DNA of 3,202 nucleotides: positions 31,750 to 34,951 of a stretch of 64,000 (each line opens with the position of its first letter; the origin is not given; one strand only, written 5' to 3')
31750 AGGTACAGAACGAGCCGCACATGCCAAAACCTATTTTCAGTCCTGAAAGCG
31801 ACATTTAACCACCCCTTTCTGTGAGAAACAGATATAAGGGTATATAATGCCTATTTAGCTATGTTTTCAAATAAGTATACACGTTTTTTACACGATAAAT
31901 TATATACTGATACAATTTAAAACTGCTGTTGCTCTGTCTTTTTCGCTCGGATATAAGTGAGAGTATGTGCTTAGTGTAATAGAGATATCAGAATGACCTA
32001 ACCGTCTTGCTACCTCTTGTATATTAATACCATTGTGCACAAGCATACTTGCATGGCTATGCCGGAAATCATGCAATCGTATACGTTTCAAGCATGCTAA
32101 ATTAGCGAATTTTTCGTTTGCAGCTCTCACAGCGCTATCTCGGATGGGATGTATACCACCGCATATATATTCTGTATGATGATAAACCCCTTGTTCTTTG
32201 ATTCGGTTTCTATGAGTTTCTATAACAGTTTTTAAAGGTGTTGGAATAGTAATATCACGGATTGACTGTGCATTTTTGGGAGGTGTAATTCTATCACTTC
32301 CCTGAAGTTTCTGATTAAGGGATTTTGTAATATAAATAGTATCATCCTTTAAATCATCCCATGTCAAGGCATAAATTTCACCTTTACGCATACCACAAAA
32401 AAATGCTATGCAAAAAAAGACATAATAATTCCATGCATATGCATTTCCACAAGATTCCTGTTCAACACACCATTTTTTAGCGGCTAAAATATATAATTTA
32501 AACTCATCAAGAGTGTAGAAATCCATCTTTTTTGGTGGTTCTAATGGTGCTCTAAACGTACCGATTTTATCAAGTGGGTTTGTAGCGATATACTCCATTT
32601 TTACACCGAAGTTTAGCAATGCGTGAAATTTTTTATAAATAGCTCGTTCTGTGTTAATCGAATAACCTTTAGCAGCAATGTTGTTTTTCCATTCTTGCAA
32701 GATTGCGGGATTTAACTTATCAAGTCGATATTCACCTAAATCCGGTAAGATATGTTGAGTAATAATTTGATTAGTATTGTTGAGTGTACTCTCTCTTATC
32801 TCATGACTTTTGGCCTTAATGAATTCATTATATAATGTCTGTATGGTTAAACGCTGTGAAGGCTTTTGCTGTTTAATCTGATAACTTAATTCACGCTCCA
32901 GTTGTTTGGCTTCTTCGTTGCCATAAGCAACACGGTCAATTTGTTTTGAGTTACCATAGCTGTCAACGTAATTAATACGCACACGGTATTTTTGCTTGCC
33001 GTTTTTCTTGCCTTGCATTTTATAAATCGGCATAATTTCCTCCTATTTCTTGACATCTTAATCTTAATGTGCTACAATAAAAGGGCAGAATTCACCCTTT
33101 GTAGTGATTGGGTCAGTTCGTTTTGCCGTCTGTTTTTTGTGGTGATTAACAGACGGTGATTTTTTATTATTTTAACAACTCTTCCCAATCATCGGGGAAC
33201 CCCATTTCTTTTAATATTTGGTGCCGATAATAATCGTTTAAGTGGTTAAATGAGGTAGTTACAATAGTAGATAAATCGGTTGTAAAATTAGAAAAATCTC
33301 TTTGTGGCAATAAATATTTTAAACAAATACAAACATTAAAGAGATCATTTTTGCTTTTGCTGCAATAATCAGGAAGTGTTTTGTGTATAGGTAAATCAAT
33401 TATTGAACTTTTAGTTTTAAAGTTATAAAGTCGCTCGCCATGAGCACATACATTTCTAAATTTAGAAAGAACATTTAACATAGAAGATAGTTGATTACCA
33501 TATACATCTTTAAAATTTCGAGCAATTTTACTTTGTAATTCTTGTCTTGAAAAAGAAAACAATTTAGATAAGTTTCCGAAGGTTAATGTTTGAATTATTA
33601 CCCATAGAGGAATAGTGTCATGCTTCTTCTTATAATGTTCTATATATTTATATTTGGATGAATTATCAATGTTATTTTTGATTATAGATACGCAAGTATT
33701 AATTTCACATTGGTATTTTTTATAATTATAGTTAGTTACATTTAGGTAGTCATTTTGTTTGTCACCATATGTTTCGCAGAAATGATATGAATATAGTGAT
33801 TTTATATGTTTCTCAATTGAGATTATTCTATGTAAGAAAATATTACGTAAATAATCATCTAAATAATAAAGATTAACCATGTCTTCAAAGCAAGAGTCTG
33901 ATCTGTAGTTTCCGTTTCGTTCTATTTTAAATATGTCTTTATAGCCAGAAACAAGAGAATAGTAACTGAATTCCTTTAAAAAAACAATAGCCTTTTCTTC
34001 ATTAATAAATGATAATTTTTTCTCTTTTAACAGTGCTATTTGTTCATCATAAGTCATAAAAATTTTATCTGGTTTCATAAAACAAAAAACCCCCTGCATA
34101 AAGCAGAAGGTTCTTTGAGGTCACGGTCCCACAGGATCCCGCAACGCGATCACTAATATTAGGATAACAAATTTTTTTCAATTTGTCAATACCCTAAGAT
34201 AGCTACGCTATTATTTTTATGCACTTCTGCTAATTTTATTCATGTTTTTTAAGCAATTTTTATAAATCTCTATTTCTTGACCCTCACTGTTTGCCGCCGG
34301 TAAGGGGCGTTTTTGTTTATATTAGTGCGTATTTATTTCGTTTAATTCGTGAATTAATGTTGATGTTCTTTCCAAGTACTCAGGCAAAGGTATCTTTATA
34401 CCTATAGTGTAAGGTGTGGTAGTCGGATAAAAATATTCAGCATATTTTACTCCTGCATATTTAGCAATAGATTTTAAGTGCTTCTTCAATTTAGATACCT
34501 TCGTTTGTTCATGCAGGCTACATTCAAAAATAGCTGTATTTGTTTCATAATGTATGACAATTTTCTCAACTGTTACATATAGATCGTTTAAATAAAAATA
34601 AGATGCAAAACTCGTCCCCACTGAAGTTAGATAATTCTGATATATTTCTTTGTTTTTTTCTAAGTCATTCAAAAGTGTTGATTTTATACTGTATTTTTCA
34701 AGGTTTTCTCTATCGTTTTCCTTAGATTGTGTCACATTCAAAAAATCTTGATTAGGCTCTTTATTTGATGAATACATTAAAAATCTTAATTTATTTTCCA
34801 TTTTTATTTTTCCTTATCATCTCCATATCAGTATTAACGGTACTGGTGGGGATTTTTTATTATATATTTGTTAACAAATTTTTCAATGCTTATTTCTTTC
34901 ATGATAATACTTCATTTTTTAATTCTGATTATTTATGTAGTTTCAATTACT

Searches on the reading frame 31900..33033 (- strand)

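Call 67: search_protein_families(library=pfam, proteins=[window:31900-33033:-], max_evalue=0.001)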
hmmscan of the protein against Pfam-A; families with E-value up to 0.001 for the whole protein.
window:31900-33033:- (377 aa): 3 families
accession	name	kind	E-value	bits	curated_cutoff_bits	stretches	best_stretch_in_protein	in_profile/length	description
PF00589.27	Phage_integrase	-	1.2e-19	71.2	27.1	1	201-362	22-170/172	Phage integrase family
PF14659.12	Phage_int_SAM_3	-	1.3e-13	51.4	22.6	1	63-118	1-56/58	Phage integrase, N-terminal SAM-like domain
PF13102.12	Phage_int_SAM_5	-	3e-05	24.7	22.3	1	66-155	4-94/98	Phage integrase SAM-like domain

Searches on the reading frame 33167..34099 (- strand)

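Call 67: search_protein_families(library=pfam, proteins=[window:33167-34099:-], max_evalue=0.001)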
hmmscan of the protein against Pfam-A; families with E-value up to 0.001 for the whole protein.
window:33167-34099:- (310 aa): 1 family
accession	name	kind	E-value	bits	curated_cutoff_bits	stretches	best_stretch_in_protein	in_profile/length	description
PF07751.16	Abi_2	-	4.1e-45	154.8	25.6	1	40-226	2-184/184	Abi-like protein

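Call 68: search_protein_families(library=padloc, proteins=[window:33167-34099:-], max_evalue=0.001)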
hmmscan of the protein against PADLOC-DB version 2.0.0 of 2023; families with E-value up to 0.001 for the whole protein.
window:33167-34099:- (310 aa): 1 family
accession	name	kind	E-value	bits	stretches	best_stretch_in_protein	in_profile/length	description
PDLC02344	AbiD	-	1.8e-64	216.1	1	10-310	3-276/277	AbiD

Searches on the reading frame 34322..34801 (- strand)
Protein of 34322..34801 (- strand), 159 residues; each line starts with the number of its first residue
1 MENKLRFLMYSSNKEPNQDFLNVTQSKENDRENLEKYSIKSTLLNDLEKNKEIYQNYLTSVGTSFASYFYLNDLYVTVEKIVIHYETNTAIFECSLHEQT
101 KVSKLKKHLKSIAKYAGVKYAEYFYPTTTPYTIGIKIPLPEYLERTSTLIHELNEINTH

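Call 67: search_protein_families(library=pfam, proteins=[window:34322-34801:-], max_evalue=0.001)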
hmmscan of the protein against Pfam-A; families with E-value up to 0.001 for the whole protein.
window:34322-34801:- (159 aa): 0 families

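Call 68: search_protein_families(library=padloc, proteins=[window:34322-34801:-], max_evalue=0.001)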
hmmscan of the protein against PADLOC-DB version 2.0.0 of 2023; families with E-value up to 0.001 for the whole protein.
window:34322-34801:- (159 aa): 1 family
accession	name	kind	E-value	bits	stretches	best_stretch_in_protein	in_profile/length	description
PDLC00945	Cas4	-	0.00032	18.9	1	21-121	60-158/178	"CRISPR-associated protein Cas4, subtype PREFRAN"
